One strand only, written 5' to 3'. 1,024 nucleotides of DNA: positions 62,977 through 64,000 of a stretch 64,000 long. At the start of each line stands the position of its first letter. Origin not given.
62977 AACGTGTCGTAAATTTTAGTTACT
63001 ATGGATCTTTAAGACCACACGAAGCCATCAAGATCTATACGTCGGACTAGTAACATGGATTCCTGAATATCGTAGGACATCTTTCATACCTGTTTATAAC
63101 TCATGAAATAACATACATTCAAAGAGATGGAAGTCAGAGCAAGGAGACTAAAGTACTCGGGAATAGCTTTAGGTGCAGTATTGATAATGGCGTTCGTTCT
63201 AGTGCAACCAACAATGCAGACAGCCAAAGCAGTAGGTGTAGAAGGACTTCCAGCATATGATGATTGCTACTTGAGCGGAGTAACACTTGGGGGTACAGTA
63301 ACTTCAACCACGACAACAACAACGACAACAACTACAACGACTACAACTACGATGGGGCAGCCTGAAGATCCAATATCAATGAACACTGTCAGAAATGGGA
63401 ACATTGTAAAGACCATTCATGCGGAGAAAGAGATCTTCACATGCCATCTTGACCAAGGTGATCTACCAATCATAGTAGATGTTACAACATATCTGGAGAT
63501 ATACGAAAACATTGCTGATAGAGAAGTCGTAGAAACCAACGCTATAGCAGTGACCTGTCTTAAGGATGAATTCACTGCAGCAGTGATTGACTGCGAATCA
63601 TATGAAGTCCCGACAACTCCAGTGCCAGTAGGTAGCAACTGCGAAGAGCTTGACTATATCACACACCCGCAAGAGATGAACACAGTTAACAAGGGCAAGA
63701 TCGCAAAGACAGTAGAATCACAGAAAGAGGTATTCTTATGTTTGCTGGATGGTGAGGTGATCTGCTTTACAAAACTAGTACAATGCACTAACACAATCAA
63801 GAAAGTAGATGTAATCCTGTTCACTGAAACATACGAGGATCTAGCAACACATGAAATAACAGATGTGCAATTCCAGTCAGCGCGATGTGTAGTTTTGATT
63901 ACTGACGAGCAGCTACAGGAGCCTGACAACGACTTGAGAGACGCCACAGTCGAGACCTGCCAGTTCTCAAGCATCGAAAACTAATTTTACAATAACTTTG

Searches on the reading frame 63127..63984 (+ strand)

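Call 6: search_protein_families(library=pfam, proteins=[window:63127-63984:+], max_evalue=1)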
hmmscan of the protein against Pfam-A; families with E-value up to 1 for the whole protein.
window:63127-63984:+ (285 aa): 1 family
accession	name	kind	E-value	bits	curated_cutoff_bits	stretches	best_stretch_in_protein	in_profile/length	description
PF06933.16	SSP160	-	0.29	9.8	25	1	43-76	663-696/758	Special lobe-specific silk protein SSP160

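Call 7: search_protein_families(library=ncbifam, proteins=[window:63127-63984:+], max_evalue=1)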
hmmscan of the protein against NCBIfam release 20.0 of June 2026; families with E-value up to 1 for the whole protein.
window:63127-63984:+ (285 aa): 1 family
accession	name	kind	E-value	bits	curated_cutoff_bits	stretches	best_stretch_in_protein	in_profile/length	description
NF046067.1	SigPepSipWBacil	equivalog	0.014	14.9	190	1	209-254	55-99/189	signal peptidase I SipW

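Call 66: search_protein_families(library=phrogs, proteins=[window:63127-63984:+], max_evalue=0.01)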
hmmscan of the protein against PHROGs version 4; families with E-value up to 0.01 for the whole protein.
window:63127-63984:+ (285 aa): 0 families

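Call 67: search_protein_families(library=padloc, proteins=[window:63127-63984:+], max_evalue=0.01)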
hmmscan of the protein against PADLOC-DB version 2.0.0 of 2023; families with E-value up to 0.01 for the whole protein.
window:63127-63984:+ (285 aa): 0 families
